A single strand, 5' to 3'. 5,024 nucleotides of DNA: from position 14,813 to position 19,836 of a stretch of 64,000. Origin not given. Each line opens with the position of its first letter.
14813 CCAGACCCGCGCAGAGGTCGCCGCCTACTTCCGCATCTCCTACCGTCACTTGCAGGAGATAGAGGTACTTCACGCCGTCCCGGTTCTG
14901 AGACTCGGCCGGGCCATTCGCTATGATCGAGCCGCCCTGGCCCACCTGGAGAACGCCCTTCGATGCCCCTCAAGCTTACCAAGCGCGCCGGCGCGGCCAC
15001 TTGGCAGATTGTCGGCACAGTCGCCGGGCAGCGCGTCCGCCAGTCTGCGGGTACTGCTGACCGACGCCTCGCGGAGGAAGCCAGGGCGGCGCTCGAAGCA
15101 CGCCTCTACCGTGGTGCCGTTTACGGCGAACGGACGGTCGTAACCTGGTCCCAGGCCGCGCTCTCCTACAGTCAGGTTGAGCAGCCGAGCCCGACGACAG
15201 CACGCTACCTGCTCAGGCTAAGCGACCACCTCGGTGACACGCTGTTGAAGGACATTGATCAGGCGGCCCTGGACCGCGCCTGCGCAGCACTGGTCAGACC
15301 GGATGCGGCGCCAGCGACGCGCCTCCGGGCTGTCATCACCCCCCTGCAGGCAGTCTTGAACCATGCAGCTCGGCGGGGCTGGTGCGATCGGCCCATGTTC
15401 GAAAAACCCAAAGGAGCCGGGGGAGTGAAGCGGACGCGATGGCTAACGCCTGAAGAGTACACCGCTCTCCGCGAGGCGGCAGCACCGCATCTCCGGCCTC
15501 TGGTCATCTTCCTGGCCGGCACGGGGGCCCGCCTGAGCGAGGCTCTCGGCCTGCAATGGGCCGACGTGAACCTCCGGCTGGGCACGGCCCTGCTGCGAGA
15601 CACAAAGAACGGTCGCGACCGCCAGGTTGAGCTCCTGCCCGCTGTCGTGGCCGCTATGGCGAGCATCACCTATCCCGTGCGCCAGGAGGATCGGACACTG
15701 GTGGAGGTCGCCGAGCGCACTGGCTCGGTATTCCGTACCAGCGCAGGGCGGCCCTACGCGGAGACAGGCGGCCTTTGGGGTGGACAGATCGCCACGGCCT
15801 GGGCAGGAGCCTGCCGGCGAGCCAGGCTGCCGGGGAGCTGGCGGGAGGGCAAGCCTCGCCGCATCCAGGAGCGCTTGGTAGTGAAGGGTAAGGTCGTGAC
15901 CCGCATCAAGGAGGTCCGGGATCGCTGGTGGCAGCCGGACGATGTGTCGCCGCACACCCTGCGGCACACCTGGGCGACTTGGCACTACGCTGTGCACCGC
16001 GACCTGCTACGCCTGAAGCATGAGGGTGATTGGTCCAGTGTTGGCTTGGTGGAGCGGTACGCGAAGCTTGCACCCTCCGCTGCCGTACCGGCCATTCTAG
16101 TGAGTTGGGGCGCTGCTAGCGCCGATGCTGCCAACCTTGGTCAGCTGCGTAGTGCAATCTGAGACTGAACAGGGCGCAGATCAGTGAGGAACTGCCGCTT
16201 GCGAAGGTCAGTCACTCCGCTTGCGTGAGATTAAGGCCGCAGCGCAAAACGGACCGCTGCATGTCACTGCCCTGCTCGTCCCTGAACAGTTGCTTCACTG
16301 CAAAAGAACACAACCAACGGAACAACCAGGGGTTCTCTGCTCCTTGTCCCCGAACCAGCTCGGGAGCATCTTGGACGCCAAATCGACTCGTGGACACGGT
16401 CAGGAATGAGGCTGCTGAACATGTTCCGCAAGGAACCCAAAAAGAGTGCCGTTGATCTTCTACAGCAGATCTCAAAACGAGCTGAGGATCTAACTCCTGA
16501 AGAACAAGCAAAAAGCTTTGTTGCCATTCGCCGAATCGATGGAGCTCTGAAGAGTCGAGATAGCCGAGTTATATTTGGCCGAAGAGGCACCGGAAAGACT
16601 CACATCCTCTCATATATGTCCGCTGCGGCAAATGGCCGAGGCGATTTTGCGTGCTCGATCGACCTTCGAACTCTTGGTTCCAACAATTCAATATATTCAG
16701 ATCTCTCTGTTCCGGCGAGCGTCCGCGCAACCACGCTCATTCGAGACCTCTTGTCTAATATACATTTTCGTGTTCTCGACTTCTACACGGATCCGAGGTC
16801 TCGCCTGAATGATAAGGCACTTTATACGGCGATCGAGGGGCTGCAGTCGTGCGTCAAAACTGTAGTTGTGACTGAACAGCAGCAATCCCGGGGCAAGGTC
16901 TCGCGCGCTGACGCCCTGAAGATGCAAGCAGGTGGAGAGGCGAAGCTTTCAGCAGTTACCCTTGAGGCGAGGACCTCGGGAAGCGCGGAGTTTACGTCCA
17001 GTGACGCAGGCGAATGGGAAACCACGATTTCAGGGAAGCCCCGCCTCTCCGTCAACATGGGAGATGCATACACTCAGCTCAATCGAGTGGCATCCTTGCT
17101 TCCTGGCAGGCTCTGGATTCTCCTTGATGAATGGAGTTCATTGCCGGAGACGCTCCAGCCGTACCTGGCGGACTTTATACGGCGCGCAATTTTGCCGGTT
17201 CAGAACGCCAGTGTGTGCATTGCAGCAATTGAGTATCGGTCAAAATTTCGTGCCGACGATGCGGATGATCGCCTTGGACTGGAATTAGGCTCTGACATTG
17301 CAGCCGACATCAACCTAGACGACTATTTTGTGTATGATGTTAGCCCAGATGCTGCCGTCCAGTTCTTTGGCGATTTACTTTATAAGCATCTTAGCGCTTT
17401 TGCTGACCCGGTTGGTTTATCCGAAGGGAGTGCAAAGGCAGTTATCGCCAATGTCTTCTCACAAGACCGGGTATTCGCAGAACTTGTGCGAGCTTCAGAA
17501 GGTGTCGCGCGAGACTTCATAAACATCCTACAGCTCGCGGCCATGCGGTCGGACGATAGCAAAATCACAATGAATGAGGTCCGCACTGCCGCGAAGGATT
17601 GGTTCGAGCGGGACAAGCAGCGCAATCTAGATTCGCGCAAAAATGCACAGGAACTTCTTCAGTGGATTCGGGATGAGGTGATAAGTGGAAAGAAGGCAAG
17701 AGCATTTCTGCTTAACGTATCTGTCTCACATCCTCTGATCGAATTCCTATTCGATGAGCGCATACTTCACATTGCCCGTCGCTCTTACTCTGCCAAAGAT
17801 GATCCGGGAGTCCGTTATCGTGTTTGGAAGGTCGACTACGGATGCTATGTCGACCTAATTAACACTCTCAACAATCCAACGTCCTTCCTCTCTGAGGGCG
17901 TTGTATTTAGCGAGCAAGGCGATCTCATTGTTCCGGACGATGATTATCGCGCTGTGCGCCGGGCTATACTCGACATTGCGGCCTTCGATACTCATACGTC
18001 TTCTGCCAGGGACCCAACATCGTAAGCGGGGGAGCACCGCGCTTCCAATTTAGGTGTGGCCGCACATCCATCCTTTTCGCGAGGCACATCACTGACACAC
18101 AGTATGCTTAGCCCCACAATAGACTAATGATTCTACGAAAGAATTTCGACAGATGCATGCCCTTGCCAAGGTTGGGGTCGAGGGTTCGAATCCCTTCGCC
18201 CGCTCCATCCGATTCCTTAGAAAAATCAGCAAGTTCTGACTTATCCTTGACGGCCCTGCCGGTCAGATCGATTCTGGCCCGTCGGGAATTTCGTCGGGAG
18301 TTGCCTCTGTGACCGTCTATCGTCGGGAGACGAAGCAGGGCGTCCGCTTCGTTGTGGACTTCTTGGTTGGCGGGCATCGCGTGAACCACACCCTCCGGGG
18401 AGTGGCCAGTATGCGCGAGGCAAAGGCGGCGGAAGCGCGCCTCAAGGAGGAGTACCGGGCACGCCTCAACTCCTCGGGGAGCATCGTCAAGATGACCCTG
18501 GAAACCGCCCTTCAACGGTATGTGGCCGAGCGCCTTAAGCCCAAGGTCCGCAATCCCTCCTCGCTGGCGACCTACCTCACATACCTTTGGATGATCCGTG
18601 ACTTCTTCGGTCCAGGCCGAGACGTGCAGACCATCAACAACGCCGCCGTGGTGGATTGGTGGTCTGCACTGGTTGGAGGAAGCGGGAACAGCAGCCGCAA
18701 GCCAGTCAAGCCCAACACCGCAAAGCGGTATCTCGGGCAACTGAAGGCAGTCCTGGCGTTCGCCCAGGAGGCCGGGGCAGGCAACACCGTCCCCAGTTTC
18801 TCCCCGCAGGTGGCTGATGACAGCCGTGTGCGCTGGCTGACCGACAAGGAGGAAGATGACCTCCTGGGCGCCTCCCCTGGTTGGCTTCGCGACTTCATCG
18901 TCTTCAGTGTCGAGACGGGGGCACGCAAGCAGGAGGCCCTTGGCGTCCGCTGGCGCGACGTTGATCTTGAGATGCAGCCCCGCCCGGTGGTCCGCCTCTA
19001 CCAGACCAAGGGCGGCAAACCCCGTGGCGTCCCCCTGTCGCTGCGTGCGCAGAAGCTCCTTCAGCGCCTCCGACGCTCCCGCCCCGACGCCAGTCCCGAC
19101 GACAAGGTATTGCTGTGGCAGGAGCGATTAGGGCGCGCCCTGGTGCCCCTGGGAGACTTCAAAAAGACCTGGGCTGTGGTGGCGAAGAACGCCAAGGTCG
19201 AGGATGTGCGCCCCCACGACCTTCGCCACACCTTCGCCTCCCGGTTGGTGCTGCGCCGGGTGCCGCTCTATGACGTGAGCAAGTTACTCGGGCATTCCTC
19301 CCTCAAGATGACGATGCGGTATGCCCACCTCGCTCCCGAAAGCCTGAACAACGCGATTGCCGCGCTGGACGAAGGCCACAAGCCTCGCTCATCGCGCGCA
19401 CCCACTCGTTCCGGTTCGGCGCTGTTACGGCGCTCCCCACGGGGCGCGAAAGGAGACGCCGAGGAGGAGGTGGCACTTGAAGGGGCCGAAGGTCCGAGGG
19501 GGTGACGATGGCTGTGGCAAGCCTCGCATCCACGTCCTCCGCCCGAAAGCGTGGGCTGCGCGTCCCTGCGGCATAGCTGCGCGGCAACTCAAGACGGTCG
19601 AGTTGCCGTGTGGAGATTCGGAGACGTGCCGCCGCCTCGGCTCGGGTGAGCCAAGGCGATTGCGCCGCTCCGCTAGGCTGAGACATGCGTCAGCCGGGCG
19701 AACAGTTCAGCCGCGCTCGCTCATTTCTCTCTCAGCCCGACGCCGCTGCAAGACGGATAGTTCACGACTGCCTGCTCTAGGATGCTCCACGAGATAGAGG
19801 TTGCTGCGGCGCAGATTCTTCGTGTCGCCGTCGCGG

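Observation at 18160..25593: Tandem array at tRNA-Gly: intact 7.4-kb element beside the prophage, candidate new satellite type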

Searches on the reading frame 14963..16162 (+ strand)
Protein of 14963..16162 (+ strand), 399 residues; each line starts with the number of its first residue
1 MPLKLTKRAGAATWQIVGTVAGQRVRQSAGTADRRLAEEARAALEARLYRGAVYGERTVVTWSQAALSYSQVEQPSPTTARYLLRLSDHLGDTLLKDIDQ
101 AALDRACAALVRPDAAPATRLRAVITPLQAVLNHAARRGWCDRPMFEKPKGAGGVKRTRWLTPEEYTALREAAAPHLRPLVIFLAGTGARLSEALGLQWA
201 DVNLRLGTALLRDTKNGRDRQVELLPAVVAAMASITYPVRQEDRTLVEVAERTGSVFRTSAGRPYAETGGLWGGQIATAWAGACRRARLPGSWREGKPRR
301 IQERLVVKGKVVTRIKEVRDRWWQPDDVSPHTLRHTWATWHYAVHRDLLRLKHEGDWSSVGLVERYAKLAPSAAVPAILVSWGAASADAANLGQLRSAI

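Call 11: search_protein_families(library=pfam, max_evalue=0.001, proteins=[window:14963-16162:+])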
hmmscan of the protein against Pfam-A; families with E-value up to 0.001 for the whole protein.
window:14963-16162:+ (399 aa): 1 family
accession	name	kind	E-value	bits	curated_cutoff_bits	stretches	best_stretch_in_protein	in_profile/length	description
PF00589.27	Phage_integrase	-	1.1e-15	58.3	27.1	2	160-235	2-82/172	Phage integrase family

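Call 129: search_dna_similar(query=window:14963-16162:+, collection=phages, mode=protein, max_evalue=1e-20, max_rows=8)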
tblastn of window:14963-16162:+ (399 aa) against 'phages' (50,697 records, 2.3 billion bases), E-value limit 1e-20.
Records with a match: 3; places in all: 3; records where one place covers at least 80% of the query: 1.
Best place of each record, by identity: <60% 3.
By first word of the organism name: Acetobacter 1; Bradyrhizobium 1; Rhizobium 1.
By host as written in the record: Acetobacter sp. ATCC 21760 1; Bradyrhizobium elkanii USDA 76 1; Rhizobium phaseoli T3_3 1.
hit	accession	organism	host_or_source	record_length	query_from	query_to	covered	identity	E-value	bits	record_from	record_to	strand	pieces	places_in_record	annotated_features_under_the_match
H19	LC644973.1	Acetobacter phage phiAX1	Acetobacter sp. ATCC 21760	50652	1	379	95%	43.5%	4e-78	268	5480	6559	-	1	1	integrase | hypothetical protein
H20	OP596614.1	Bradyrhizobium phage ppBeUSDA76-2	Bradyrhizobium elkanii USDA 76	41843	1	274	69%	36.1%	2e-28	123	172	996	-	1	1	site-specific integrase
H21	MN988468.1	Rhizobium phage RHph_TM3_3_3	Rhizobium phaseoli T3_3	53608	1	235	59%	36.0%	8e-21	100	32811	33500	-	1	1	integrase protein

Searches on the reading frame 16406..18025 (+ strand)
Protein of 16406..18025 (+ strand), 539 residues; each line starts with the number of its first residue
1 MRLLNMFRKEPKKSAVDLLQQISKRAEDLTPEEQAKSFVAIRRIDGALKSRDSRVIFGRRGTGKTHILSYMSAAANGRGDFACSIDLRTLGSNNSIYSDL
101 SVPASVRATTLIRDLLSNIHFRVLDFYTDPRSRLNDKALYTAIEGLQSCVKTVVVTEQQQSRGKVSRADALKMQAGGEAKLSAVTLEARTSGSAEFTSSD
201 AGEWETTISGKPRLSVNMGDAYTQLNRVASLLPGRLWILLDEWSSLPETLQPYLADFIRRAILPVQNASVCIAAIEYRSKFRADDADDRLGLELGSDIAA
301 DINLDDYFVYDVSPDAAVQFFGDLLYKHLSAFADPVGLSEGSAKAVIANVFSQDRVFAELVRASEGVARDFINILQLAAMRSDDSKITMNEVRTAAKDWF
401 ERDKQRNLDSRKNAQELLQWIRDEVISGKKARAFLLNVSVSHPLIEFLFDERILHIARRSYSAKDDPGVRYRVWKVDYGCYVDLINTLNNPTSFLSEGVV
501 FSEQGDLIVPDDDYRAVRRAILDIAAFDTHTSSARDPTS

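Call 11: search_protein_families(library=pfam, max_evalue=0.001, proteins=[window:16406-18025:+])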
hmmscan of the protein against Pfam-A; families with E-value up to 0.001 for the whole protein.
window:16406-18025:+ (539 aa): 1 family
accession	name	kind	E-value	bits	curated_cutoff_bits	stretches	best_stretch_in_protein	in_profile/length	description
PF24389.1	ORC-CDC6-like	-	3.2e-11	43.1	27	1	24-74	6-55/571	ORC-CDC6-like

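Call 25: search_protein_families(library=phrogs, max_evalue=0.01, proteins=[window:16406-18025:+])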
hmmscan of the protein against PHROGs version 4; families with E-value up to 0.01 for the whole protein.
window:16406-18025:+ (539 aa): 1 family
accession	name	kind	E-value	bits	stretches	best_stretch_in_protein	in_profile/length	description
phrog_13260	-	unknown function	0.0033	17.3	0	35-76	25-65/497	-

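Call 76: search_protein_families(library=padloc, max_evalue=0.01, proteins=[window:16406-18025:+])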
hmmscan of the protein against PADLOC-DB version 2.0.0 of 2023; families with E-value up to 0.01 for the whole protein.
window:16406-18025:+ (539 aa): 1 family
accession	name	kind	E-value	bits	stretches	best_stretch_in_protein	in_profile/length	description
PDLC04140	mad8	-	0.00016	19.3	1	55-260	31-219/314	mads_8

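Call 88: search_protein_families(library=ncbifam, max_evalue=0.1, proteins=[window:16406-18025:+])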
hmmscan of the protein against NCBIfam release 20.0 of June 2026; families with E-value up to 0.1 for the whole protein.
window:16406-18025:+ (539 aa): 6 families
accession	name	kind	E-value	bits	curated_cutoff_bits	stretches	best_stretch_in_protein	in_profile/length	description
NF047389.1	ATPase_Sll1717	subfamily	5.8e-09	35.6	75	1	27-242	7-193/454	P-loop ATPase, Sll1717 family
NF053860.1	DS41_1_antiphage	equivalog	6e-05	22.2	370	1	44-85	32-73/448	anti-phage protein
TIGR03420.1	DnaA_homol_Hda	equivalog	0.0037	16.8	194.8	1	35-92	23-79/226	DnaA regulatory inactivator Hda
TIGR02397.1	dnaX_nterm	equivalog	0.04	13.2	250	0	354-437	198-282/355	DNA polymerase III subunit gamma/tau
TIGR02928.1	TIGR02928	subfamily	0.06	12.2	181.3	0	356-403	229-278/366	orc1/cdc6 family replication initiation protein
NF041086.1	STAUR_1299_fam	subfamily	0.091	12.8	50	0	312-364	40-90/112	STAUR_1299 family protein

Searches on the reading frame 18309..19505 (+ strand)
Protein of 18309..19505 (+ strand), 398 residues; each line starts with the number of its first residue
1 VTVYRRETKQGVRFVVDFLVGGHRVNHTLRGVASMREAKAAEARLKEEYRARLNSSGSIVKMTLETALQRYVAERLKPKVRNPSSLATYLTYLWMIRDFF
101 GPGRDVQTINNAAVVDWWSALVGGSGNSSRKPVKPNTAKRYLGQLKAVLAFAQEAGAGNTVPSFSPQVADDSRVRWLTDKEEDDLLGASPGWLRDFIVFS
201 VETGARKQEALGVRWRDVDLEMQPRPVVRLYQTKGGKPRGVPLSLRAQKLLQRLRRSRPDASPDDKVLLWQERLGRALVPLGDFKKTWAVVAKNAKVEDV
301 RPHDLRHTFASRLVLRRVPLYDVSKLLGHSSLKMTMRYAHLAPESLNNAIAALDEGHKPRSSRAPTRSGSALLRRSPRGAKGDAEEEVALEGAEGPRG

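Call 8: search_protein_families(library=pfam, max_evalue=0.01, proteins=[window:18309-19505:+])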
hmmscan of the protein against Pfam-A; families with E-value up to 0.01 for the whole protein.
window:18309-19505:+ (398 aa): 2 families
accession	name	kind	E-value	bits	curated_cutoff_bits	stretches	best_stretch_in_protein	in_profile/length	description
PF00589.27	Phage_integrase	-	9.5e-29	100.8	27.1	1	176-343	2-170/172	Phage integrase family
PF02899.23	Phage_int_SAM_1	-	0.0077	16.9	22.3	0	76-154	9-81/83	Phage integrase, N-terminal SAM-like domain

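Call 14: find_encoding_contigs(protein=window:18309-19505:+, flank=10000, max_places=10)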
Protein window:18309-19505:+ (398 aa): 2 contigs read that carry it; 2 places shown.
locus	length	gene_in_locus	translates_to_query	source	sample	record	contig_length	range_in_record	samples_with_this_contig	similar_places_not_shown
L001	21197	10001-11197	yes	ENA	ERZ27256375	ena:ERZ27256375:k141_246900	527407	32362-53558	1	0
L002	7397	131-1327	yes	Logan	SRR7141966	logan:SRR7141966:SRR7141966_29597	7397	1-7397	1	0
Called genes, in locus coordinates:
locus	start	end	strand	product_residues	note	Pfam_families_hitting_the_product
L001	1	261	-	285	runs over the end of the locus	-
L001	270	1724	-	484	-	PF00772:DnaB, PF03796:DnaB_C, PF06745:ATPase (weak), PF13481:AAA_25 (weak)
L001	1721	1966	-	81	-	-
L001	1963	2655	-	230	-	-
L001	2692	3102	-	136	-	-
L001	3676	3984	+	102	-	PF13560:HTH_31, PF01381:HTH_3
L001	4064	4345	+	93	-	-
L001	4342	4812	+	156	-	-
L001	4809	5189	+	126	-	-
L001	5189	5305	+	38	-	-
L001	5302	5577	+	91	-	-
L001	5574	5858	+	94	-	PF10073:GapR_DNA-bd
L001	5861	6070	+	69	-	-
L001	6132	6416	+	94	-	PF14216:DUF4326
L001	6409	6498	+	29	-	-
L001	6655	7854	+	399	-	PF00589:Phage_integrase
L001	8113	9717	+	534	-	PF24389:ORC-CDC6-like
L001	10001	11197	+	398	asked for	PF00589:Phage_integrase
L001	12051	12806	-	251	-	PF02195:ParB_N (weak)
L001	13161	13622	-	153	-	-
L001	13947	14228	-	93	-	-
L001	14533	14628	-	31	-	-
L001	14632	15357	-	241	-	PF00239:Resolvase, PF20552:HTH_62 (weak)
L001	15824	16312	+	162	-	PF13274:SocA_Panacea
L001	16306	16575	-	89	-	-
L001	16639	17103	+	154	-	-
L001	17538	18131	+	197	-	-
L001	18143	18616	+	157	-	PF00383:dCMP_cyt_deam_1, PF14437:MafB19-deam, PF14439:Bd3614-deam (weak)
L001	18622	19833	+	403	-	PF07690:MFS_1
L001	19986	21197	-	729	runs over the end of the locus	PF13515:FUSC_2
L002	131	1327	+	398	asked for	PF00589:Phage_integrase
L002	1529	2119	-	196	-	PF13392:HNH_3 (weak)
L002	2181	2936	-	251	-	PF02195:ParB_N (weak)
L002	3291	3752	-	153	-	-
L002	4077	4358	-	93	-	-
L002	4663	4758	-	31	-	-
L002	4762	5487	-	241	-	PF00239:Resolvase, PF20552:HTH_62 (weak)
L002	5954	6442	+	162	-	PF13274:SocA_Panacea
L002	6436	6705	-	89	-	-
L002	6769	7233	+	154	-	-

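Call 25: search_protein_families(library=phrogs, max_evalue=0.01, proteins=[window:18309-19505:+])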
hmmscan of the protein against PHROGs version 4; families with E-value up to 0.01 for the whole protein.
window:18309-19505:+ (398 aa): 10 families
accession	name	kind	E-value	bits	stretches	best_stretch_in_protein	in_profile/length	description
phrog_1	-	integration and excision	4.1e-60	205.7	1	7-356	117-450/611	integrase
phrog_216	-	integration and excision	4.7e-33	115.6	1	138-357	15-240/301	integrase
phrog_7269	-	integration and excision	6.4e-12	46.3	1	286-352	15-80/89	integrase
phrog_35951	-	unknown function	6e-10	40.5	1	283-352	4-73/97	-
phrog_7685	-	integration and excision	8.6e-09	36.3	1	295-352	176-234/240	integrase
phrog_23271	-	unknown function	5.1e-08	33.8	1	294-340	3-49/67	-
phrog_34557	-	integration and excision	1.1e-05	26.3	1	294-344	119-169/183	integrase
phrog_37709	-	unknown function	3.3e-05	24.8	1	131-221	14-105/116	-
phrog_25190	-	integration and excision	6e-05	24.3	1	293-355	40-103/109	integrase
phrog_24633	-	unknown function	0.0047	17.1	1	289-344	207-261/367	-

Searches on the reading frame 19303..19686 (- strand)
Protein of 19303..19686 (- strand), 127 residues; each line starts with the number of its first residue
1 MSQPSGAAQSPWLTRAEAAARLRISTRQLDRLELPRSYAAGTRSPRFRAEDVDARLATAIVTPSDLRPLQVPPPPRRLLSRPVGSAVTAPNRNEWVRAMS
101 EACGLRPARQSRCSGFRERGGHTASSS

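Call 9: search_protein_families(library=pfam, max_evalue=0.01, proteins=[window:19303-19686:-])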
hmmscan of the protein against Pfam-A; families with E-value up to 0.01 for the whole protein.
window:19303-19686:- (127 aa): 0 families

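Call 88: search_protein_families(library=ncbifam, max_evalue=0.1, proteins=[window:19303-19686:-])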
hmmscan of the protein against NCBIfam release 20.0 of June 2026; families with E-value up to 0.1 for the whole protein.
window:19303-19686:- (127 aa): 0 families

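Call 89: search_solved_structures(query=window:19303-19686:-, max_evalue=10, show_alignments=2)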
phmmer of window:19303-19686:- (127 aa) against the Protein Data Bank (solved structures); distinct sequences matched with E-value up to 10: 1.
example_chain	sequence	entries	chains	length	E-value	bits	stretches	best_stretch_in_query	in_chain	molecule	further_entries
6u42_7C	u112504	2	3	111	0.27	14.5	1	54-119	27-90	FAP141 | Flagellar associated protein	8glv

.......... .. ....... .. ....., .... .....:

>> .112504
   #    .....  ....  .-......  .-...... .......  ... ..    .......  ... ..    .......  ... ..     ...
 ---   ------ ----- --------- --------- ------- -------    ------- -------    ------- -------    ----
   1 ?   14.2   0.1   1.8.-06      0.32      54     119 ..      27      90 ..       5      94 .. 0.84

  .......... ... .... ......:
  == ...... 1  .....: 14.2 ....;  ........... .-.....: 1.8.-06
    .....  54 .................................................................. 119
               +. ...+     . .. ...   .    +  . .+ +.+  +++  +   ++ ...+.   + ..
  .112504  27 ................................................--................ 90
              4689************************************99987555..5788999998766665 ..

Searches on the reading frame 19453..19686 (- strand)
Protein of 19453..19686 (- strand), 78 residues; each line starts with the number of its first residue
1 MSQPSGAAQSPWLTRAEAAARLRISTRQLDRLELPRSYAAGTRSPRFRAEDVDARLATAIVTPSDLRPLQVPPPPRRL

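Call 132: predict_structure(protein=window:19453-19686:-)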
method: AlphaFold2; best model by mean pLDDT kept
length: 78 residues; sequences in the alignment: 1
mean_pLDDT: 75.7   pTM: 0.52
mean pLDDT of the five models: 75.7, 73.3, 67.5, 66.9, 65.6
residues with pLDDT >= 90: 17; 70-90: 31; 50-70: 24; < 50: 6
segments of 3 or more residues with pLDDT < 50: 6-8
pLDDT, mean of each block of 10 residues (from residue 1): 49 89 91 85 86 82 58 64
secondary structure, 60 per line:
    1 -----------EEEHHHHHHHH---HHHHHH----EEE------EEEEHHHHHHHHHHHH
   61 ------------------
elements in order: E12-14 H15-22 H26-31 E36-38 E45-48 H49-60

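Call 134: fold_search(model_id=the predicted structure, library=pdb)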
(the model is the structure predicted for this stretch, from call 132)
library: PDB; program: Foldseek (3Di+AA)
matches with E <= 10: 432; with E <= 0.001: 0
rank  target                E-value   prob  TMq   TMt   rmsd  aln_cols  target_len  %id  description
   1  6ama_P                1.3e-02  1.00  0.52  0.69   1.6        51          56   31  Structure of S. coelicolor/S. venezuelae BldC-smeA-ssfA complex to 3.09 Angstrom (released 2018-03-28)
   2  6ama_B                1.6e-02  1.00  0.52  0.70   1.6        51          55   31  Structure of S. coelicolor/S. venezuelae BldC-smeA-ssfA complex to 3.09 Angstrom (released 2018-03-28)
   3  6ama_Y                2.4e-02  1.00  0.52  0.68   1.7        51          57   31  Structure of S. coelicolor/S. venezuelae BldC-smeA-ssfA complex to 3.09 Angstrom (released 2018-03-28)
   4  5i44_A                2.4e-02  1.00  0.50  0.57   2.3        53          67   23  Structure of RacA-DNA complex; P21 form (released 2016-05-04)
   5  6ama_H                3.1e-02  1.00  0.52  0.71   2.1        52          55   31  Structure of S. coelicolor/S. venezuelae BldC-smeA-ssfA complex to 3.09 Angstrom (released 2018-03-28)
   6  7u5e_I                4.1e-02  0.99  0.48  0.12   3.5        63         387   25  I-F3b Cascade-TniQ partial R-loop complex (released 2023-06-14)
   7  5i44_B                5.0e-02  1.00  0.52  0.59   2.2        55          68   22  Structure of RacA-DNA complex; P21 form (released 2016-05-04)
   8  8dgl_A                6.0e-02  0.98  0.47  0.53   6.4        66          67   21  Crystal Structure of the RdfS Excisionase (released 2022-10-05)
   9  6amk_A                6.9e-02  1.00  0.50  0.71   2.0        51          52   29  Structure of Streptomyces venezuelae BldC-whiI opt complex (released 2018-03-28)
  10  6amk_B                7.3e-02  1.00  0.51  0.74   1.7        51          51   29  Structure of Streptomyces venezuelae BldC-whiI opt complex (released 2018-03-28)
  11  7nac_n                7.3e-02  1.00  0.49  0.10   2.9        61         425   15  State E2 nucleolar 60S ribosomal biogenesis intermediate - Composite model (released 2022-11-09)
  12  7nad_n                7.3e-02  0.95  0.44  0.35  18.6        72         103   14  State E2 nucleolar 60S ribosomal biogenesis intermediate - Spb4 local refinement model (released 2022-11-09)
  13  8pv1_CJ               7.8e-02  0.99  0.52  0.12   3.7        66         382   20  Chaetomium thermophilum pre-60S State 6 - pre-5S rotation - L1 intermediate - composite structure (released 2023-11-15)
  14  8dgl_B                8.4e-02  0.98  0.45  0.50   3.7        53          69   24  Crystal Structure of the RdfS Excisionase (released 2022-10-05)
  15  7uoo_n                8.9e-02  1.00  0.49  0.12   2.5        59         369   15  Nucleoplasmic pre-60S intermediate of the Nog2 containing pre-rotation state (released 2023-03-15)
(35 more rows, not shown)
